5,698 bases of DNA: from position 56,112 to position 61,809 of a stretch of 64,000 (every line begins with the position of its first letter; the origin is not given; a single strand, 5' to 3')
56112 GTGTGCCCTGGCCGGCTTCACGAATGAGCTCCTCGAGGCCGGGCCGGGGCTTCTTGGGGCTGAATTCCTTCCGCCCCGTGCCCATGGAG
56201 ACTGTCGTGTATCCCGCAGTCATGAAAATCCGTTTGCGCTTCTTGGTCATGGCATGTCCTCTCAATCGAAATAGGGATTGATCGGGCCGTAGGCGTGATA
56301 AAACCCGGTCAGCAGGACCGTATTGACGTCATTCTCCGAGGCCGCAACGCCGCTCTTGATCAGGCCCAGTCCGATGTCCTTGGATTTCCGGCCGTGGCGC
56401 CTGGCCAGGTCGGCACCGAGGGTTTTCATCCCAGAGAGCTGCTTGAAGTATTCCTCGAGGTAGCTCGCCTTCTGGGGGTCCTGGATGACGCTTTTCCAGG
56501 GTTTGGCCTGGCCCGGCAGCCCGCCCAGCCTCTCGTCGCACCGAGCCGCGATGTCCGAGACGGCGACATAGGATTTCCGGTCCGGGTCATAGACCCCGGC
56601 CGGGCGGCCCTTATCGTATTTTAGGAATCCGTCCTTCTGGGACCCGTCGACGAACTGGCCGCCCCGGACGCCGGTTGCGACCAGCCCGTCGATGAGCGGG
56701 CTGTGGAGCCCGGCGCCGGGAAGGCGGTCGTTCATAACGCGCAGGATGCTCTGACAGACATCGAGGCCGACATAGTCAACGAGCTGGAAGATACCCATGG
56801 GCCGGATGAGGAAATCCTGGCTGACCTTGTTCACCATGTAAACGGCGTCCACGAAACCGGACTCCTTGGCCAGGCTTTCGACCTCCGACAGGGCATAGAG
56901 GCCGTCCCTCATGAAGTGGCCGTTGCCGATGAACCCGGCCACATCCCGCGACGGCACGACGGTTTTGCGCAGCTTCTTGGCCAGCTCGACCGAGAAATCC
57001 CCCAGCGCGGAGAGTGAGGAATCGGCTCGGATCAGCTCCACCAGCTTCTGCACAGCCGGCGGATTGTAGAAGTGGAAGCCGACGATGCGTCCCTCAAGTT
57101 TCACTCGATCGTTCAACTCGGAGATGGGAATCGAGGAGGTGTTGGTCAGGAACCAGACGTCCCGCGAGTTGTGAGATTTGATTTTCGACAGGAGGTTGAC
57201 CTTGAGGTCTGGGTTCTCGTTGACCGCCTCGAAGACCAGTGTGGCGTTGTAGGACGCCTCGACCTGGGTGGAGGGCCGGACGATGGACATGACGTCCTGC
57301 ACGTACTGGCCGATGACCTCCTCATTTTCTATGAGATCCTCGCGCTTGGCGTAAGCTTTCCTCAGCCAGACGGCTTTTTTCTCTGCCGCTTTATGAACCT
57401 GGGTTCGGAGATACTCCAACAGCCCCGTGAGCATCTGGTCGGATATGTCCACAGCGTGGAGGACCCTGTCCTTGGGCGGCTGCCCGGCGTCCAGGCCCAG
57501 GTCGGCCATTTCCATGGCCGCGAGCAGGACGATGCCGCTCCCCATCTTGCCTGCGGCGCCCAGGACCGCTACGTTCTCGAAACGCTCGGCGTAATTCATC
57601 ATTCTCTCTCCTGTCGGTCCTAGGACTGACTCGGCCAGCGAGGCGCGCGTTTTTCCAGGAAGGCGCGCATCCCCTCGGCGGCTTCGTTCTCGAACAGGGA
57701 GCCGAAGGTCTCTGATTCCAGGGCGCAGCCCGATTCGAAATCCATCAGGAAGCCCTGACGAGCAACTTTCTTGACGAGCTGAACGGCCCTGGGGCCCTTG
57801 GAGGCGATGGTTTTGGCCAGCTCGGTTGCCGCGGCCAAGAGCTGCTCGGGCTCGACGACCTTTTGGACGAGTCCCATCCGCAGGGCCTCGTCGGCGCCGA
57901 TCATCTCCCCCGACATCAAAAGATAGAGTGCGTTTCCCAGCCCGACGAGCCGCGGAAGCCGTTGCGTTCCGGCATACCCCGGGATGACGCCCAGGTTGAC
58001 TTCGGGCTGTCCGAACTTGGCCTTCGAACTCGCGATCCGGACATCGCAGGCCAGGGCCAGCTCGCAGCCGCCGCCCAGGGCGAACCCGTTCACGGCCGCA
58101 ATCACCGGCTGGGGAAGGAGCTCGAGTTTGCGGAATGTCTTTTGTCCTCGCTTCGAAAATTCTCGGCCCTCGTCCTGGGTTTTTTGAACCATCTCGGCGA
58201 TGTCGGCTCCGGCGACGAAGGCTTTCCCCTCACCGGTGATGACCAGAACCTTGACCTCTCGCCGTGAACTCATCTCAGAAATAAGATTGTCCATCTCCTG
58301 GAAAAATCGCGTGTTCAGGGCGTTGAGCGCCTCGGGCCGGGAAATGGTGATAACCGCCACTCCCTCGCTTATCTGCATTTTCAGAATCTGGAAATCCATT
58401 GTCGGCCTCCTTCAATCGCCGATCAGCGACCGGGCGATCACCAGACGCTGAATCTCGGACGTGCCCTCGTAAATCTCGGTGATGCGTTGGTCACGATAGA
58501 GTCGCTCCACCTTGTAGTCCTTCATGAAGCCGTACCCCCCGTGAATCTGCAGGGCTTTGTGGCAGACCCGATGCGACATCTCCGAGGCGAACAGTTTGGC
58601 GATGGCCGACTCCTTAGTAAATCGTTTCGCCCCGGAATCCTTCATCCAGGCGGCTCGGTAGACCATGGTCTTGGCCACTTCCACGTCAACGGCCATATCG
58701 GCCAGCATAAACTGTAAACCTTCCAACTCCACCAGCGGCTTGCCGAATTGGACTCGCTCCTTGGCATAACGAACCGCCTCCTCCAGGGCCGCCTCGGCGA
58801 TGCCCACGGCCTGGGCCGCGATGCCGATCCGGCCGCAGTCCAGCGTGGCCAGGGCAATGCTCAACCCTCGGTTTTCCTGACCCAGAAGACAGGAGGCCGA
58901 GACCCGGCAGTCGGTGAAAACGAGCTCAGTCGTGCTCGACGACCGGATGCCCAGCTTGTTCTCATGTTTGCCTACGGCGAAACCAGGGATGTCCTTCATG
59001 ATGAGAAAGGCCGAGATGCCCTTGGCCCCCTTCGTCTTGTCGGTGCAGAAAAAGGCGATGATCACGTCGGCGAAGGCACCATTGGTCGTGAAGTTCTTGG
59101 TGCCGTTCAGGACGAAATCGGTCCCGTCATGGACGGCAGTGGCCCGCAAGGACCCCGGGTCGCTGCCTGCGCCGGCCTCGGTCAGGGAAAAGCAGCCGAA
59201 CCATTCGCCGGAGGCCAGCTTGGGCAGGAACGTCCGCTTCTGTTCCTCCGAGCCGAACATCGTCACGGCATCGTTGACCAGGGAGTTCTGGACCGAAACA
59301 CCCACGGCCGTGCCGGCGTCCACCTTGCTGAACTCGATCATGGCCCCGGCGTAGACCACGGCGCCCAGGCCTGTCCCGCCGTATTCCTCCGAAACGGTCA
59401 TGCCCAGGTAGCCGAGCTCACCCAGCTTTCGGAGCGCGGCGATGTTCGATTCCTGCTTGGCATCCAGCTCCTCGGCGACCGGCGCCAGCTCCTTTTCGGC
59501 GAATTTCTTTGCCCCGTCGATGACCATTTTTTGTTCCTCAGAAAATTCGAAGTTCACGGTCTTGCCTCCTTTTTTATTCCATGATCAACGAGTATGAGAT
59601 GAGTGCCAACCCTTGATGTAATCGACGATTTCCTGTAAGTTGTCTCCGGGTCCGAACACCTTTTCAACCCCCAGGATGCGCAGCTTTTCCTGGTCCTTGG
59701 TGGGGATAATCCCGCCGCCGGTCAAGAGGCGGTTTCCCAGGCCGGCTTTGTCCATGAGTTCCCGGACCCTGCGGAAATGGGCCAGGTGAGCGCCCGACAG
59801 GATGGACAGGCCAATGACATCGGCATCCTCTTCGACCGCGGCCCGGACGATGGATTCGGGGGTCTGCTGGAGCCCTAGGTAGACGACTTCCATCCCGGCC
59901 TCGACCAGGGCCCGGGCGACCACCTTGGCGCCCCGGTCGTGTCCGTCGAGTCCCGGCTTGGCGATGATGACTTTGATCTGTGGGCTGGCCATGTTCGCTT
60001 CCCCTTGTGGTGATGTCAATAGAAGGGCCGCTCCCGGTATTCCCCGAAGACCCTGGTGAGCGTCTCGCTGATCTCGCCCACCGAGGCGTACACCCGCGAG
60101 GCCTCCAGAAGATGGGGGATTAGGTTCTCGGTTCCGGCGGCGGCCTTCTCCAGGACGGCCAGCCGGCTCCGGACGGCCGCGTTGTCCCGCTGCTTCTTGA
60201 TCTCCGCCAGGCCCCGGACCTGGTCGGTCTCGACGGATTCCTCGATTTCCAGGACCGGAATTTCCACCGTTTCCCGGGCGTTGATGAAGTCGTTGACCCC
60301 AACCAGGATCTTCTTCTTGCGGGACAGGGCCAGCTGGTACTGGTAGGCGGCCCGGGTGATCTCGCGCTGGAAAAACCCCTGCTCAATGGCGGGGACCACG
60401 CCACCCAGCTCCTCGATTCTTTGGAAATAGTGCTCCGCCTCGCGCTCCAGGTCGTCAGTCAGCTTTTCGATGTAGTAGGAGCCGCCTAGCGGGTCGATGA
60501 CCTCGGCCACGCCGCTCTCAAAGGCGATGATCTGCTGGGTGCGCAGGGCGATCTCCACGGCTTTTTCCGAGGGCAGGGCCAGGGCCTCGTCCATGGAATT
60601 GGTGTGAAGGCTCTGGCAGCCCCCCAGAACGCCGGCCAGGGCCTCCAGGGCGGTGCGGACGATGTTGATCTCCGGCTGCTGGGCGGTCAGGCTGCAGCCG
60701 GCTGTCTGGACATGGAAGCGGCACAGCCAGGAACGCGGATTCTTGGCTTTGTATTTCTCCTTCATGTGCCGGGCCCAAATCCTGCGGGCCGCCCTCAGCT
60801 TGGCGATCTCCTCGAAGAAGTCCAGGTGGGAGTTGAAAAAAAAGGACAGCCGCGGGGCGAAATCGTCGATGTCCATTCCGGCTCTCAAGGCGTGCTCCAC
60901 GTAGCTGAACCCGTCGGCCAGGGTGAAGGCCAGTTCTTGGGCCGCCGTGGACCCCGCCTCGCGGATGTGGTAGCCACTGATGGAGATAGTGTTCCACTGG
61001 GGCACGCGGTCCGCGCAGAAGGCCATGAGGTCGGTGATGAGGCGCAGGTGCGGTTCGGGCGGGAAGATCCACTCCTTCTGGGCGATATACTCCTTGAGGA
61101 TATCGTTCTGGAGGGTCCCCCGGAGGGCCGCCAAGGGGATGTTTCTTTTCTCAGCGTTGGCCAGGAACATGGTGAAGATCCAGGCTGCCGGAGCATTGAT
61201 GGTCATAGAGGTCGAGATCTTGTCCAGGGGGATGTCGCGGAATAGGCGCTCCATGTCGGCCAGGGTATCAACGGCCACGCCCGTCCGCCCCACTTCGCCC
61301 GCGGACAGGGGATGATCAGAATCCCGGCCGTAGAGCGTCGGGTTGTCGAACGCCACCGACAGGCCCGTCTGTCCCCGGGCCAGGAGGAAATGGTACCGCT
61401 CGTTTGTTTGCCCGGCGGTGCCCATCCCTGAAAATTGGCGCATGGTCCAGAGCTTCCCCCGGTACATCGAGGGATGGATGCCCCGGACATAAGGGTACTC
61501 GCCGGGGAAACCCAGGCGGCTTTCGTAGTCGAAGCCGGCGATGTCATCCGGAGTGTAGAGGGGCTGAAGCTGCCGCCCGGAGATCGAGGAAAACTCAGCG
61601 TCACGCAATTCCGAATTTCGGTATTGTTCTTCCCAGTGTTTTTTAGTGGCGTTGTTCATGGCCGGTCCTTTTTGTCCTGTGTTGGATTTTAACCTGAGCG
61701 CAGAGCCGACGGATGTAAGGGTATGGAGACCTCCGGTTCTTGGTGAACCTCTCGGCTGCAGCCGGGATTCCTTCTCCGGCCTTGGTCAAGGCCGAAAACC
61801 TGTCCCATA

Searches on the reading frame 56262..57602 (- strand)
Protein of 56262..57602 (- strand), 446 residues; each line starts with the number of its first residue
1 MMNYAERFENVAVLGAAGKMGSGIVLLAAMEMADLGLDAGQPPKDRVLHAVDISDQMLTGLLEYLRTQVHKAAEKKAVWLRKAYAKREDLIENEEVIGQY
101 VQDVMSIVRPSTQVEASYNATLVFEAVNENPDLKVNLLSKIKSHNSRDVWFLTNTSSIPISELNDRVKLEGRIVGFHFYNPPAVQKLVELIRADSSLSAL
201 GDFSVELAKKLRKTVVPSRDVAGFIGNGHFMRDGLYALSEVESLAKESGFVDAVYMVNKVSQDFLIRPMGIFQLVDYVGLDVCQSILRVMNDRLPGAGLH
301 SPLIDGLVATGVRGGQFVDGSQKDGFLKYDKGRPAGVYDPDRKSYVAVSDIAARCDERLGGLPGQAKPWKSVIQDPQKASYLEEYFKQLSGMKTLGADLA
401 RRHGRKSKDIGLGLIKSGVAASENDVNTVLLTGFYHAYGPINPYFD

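Call 8: search_protein_families(library=pfam, proteins=[window:56262-57602:-])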
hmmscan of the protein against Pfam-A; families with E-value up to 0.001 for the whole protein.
window:56262-57602:- (446 aa): 2 families
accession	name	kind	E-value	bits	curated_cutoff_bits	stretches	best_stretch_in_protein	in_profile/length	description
PF02737.24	3HCDH_N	-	7.2e-30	104.7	22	1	10-220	1-179/180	3-hydroxyacyl-CoA dehydrogenase, NAD binding domain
PF00725.27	3HCDH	-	6.3e-07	30.3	22.1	1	259-314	31-87/97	3-hydroxyacyl-CoA dehydrogenase, C-terminal domain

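Call 57: search_protein_families(library=ncbifam, proteins=[window:56262-57602:-], max_evalue=1e-10)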
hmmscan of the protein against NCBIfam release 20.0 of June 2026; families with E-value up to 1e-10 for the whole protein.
window:56262-57602:- (446 aa): 17 families
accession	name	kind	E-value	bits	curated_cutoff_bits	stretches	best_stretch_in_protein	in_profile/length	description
NF004474.0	PRK05808.1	subfamily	3.9e-30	105.1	408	1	88-312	51-270/283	3-hydroxybutyryl-CoA dehydrogenase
NF006124.0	PRK08268.1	subfamily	3e-29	102.3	508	1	71-288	41-249/507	3-hydroxyacyl-CoA dehydrogenase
NF052272.1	Staph_FadB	exception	3.1e-29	101.7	999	1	113-353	77-311/752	3-hydroxyacyl-CoA dehydrogenase/crotonase FadB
NF005875.0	PRK07819.1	subfamily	7.1e-29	101.1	319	1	98-312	63-274/287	3-hydroxybutyryl-CoA dehydrogenase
NF004699.0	PRK06035.1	equivalog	4.2e-28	98.3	500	1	89-293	55-253/294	3-hydroxyacyl-CoA dehydrogenase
NF005715.0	PRK07530.1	equivalog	7.5e-28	97.7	420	1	90-313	54-272/292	3-hydroxybutyryl-CoA dehydrogenase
NF008727.0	PRK11730.1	equivalog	1.2e-25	89.9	870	1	89-309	362-577/717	fatty acid oxidation complex subunit alpha FadB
NF008363.0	PRK11154.1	equivalog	1.3e-25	89.7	869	1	86-330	356-587/708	fatty acid oxidation complex subunit alpha FadJ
TIGR02437.1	FadB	equivalog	7.5e-23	80.8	933.55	1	91-295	364-561/714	fatty acid oxidation complex subunit alpha FadB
NF006722.0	PRK09260.1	equivalog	1.3e-22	80.4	429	1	101-316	63-273/289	3-hydroxyacyl-CoA dehydrogenase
NF042925.1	FHMPC_DH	equivalog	8.1e-22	77.9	500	1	114-314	72-270/304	5-formyl-3-hydroxy-2-methylpyridine 4-carboxylate 5-dehydrogenase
TIGR02279.1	PaaC-3OHAcCoADH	equivalog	2.7e-20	72.7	669.4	1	89-286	54-245/503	3-hydroxyacyl-CoA dehydrogenase PaaH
TIGR02440.1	FadJ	equivalog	5.8e-19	67.8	968.45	1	89-307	354-564/699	fatty acid oxidation complex subunit alpha FadJ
NF006143.0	PRK08293.1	equivalog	2e-16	60.2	312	1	8-293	4-254/291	3-hydroxyacyl-CoA dehydrogenase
TIGR02441.1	fa_ox_alpha_mit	equivalog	1.6e-15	56.3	964.65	1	102-316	397-605/737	fatty acid oxidation complex subunit alpha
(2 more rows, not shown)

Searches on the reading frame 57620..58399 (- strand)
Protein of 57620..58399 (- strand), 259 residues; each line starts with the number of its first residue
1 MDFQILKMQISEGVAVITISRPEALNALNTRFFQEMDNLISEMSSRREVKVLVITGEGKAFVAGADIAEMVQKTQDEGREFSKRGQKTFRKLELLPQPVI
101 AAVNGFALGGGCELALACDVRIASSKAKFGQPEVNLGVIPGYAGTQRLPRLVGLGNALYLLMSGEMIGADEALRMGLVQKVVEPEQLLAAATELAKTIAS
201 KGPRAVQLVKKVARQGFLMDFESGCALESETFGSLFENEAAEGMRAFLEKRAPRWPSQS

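Call 8: search_protein_families(library=pfam, proteins=[window:57620-58399:-])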
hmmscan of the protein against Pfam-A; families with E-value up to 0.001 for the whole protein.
window:57620-58399:- (259 aa): 2 families
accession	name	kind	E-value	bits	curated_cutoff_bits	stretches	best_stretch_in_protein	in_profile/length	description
PF00378.25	ECH_1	-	1.8e-69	234.3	27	1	10-257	2-250/251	Enoyl-CoA hydratase/isomerase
PF16113.10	ECH_2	-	6.4e-40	138.1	27.2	1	15-240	2-230/335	Enoyl-CoA hydratase/isomerase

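Call 57: search_protein_families(library=ncbifam, proteins=[window:57620-58399:-], max_evalue=1e-10)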
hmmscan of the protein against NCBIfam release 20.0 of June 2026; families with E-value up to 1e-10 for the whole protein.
window:57620-58399:- (259 aa): 73 families (the best 25 are shown)
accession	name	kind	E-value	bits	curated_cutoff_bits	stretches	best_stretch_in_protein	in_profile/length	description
NF004475.0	PRK05809.1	subfamily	1e-98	330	394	1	1-254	1-256/260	short-chain-enoyl-CoA hydratase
NF005803.0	PRK07658.1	equivalog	2.9e-79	266.1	313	1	4-255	2-254/257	enoyl-CoA hydratase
NF006007.0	PRK08138.1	subfamily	7.2e-73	245.2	355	1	7-255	11-258/261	enoyl-CoA hydratase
NF051848.1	EnCoAHydtEchA19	equivalog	7.4e-72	242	400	1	11-256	7-256/258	enoyl-CoA hydratase EchA19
NF005802.0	PRK07657.1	equivalog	9.3e-72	241.7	363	1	7-255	7-257/260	enoyl-CoA hydratase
NF004517.0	PRK05862.1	equivalog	3.5e-70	236.4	396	1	2-255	2-254/257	enoyl-CoA hydratase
NF007239.0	PRK09674.1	equivalog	1.7e-67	227.6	371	1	8-255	8-254/257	2,3-dehydroadipyl-CoA hydratase PaaF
NF004634.0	PRK05980.1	equivalog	3.8e-65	219.9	375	1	5-255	4-260/263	crotonase/enoyl-CoA hydratase family protein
NF006566.0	PRK09076.1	subfamily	1.9e-62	211.2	286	1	5-256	6-258/260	enoyl-CoA hydratase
NF004840.0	PRK06190.1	equivalog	1.1e-59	202.2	253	1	4-244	4-244/260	enoyl-CoA hydratase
NF006100.0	PRK08252.1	subfamily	9.7e-57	192.5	282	1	6-256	5-252/254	crotonase/enoyl-CoA hydratase family protein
NF006699.0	PRK09245.1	subfamily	1.2e-56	191.9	354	1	5-255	4-263/266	crotonase/enoyl-CoA hydratase family protein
NF004795.0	PRK06143.1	subfamily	1.2e-55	188.8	283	1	11-251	16-257/260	enoyl-CoA hydratase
NF006109.0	PRK08260.1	subfamily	2.9e-54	184.4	320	1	1-257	1-277/296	enoyl-CoA hydratase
NF042430.2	EnCoAhydt_DpgD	equivalog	4.9e-54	183.5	400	1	12-257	5-257/258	enoyl-CoA-hydratase DpgD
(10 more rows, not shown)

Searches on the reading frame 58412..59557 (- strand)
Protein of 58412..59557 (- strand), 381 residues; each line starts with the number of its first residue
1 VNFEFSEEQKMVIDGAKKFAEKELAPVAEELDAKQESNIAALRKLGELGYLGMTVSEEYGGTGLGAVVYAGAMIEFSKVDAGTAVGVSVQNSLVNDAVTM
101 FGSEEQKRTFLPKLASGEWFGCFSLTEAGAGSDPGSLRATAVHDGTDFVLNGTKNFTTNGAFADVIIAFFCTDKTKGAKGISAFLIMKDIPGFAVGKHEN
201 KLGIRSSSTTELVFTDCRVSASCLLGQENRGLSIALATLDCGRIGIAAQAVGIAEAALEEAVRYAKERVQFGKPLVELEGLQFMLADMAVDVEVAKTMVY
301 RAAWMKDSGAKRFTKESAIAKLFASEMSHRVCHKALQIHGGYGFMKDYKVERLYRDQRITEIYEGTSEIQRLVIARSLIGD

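Call 9: search_protein_families(library=pfam, proteins=[window:58412-59557:-])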
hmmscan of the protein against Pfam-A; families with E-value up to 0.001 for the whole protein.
window:58412-59557:- (381 aa): 5 families
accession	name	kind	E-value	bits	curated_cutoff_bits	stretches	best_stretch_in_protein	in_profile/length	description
PF00441.29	Acyl-CoA_dh_1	-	6.8e-54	182.5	22.4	1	229-378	1-149/150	Acyl-CoA dehydrogenase, C-terminal domain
PF02771.21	Acyl-CoA_dh_N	-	6.8e-35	120.3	22.9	1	6-118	1-113/113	Acyl-CoA dehydrogenase, N-terminal domain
PF02770.24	Acyl-CoA_dh_M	-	2.2e-24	85.9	33.3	1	122-217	1-97/97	Acyl-CoA dehydrogenase, middle domain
PF08028.16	Acyl-CoA_dh_2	-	2.7e-24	86.4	22.7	1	244-367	1-133/134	Acyl-CoA dehydrogenase, C-terminal domain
PF22924.1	ACOX_C_alpha1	-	2.7e-07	31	27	1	238-379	3-169/169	Acyl-CoA oxidase, C-alpha1 domain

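Call 37: search_solved_structures(query=window:58412-59557:-, max_evalue=1e-60, show_alignments=1)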
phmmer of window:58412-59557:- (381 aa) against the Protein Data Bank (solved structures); distinct sequences matched with E-value up to 1e-60: 51.
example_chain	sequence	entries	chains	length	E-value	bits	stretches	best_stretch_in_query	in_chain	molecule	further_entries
5lnx_A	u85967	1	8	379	2.1e-110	372.6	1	6-380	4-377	Acyl-CoA dehydrogenase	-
5ol2_C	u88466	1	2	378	1e-109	370.4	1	11-378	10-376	Acyl-CoA dehydrogenase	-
1jqi_A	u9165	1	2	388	1e-107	363.8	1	3-379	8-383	short chain acyl-CoA dehydrogenase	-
4l1f_A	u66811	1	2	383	2.5e-107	362.5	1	1-381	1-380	Acyl-CoA dehydrogenase domain protein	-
7y0a_A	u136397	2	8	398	1e-106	360.6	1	3-379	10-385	Short-chain specific acyl-CoA dehydrogenase, mitochondrial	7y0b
8sgs_A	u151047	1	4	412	1.1e-106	360.4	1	3-379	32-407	Short-chain specific acyl-CoA dehydrogenase, mitochondrial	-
4u83_A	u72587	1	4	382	2.5e-106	359.2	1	6-378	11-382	Acyl-CoA dehydrogenase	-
2vig_A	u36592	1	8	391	6.1e-106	358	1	3-379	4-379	SHORT-CHAIN SPECIFIC ACYL-COA DEHYDROGENASE,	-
4n5f_A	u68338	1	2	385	8.4e-106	357.5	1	5-378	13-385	Putative acyl-CoA dehydrogenase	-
4m9a_A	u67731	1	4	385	5.8e-103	348.2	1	5-378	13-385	Acyl-CoA dehydrogenase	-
9w60_A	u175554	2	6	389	2.2e-100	339.7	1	1-379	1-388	Butyryl CoA dehydrogenase apo protein | Butyryl CoA Dehydrogenase with FAD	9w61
2dvl_A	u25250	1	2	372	5e-99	335.2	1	5-378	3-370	Acyl-CoA dehydrogenase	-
1buc_A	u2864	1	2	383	3.2e-96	326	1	1-378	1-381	BUTYRYL-COA DEHYDROGENASE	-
6fah_C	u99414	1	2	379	1e-94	321.1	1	5-378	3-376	Caffeyl-CoA reductase-Etf complex subunit CarC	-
3pfd_A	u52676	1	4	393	3.8e-93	315.9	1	3-379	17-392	Acyl-CoA dehydrogenase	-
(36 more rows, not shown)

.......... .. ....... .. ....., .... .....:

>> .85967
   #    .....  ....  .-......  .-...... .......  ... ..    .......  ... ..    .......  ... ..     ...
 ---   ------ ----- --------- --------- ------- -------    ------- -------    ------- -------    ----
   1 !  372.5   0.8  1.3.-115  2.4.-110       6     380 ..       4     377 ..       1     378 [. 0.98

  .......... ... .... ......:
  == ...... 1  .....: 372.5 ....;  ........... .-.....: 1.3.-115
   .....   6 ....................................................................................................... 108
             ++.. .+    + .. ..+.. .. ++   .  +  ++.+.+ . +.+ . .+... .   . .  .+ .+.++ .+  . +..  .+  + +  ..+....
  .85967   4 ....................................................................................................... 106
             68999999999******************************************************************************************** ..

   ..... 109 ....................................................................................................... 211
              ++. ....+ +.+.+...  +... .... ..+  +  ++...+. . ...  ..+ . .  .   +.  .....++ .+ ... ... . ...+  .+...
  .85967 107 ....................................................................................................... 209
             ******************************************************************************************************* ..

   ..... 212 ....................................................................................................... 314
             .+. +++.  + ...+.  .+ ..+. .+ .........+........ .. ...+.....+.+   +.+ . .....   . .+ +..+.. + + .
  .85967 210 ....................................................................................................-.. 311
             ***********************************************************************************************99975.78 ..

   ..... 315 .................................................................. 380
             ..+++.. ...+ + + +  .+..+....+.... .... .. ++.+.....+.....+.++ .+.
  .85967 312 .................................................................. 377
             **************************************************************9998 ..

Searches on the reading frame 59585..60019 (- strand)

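Call 55: search_protein_families(library=pfam, proteins=[window:59585-60019:-], max_evalue=0.001)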
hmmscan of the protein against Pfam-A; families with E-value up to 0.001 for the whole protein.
window:59585-60019:- (144 aa): 2 families
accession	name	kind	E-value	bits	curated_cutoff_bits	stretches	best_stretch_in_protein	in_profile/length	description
PF02310.24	B12-binding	-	5.1e-28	97.8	32.1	1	15-130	1-118/121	B12 binding domain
PF05005.20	Ocnus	-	3.9e-05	24.1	23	1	76-128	42-94/108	Janus/Ocnus family (Ocnus)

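Call 57: search_protein_families(library=ncbifam, proteins=[window:59585-60019:-], max_evalue=1e-10)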
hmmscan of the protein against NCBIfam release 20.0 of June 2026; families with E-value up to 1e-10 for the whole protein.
window:59585-60019:- (144 aa): 5 families
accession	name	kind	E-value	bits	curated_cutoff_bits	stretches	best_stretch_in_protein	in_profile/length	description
TIGR00640.1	acid_CoA_mut_C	subfamily_domain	4.3e-42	143.2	57.45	1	14-136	2-124/132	methylmalonyl-CoA mutase C-terminal domain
NF006944.0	PRK09426.1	equivalog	2.5e-29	101.8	876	1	14-134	589-709/721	methylmalonyl-CoA mutase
NF045497.1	IsobCoAmut_IcmF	equivalog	1.3e-18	66.3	1500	1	14-127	2-117/1076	fused isobutyryl-CoA mutase/GTPase IcmF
NF002612.0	PRK02261.1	equivalog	1.4e-15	57.1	110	1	15-136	4-131/148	methylaspartate mutase subunit S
TIGR01501.1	MthylAspMutase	equivalog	3.8e-14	52.6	135.8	1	17-136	4-129/134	methylaspartate mutase subunit S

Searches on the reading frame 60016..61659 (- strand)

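Call 9: search_protein_families(library=pfam, proteins=[window:60016-61659:-])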
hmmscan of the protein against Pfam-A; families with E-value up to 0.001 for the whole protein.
window:60016-61659:- (547 aa): 1 family
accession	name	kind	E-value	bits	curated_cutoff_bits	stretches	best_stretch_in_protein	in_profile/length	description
PF01642.28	MM_CoA_mutase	-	7.9e-219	727.9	22.1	1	27-539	4-512/512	Methylmalonyl-CoA mutase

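Call 57: search_protein_families(library=ncbifam, proteins=[window:60016-61659:-], max_evalue=1e-10)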
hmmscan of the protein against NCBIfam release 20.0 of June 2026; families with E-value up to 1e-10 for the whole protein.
window:60016-61659:- (547 aa): 4 families
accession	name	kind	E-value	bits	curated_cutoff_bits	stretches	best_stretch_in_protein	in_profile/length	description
TIGR00641.1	acid_CoA_mut_N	subfamily_domain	1.8e-221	736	303.8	1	26-544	4-525/528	methylmalonyl-CoA mutase N-terminal domain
NF006944.0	PRK09426.1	equivalog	4.9e-184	613.2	876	1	5-543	17-553/721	methylmalonyl-CoA mutase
NF045497.1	IsobCoAmut_IcmF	equivalog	5.9e-111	372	1500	2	172-543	701-1074/1076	fused isobutyryl-CoA mutase/GTPase IcmF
TIGR00642.1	mmCoA_mut_beta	equivalog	5.2e-59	200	617.25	1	23-470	44-458/620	methylmalonyl-CoA mutase small subunit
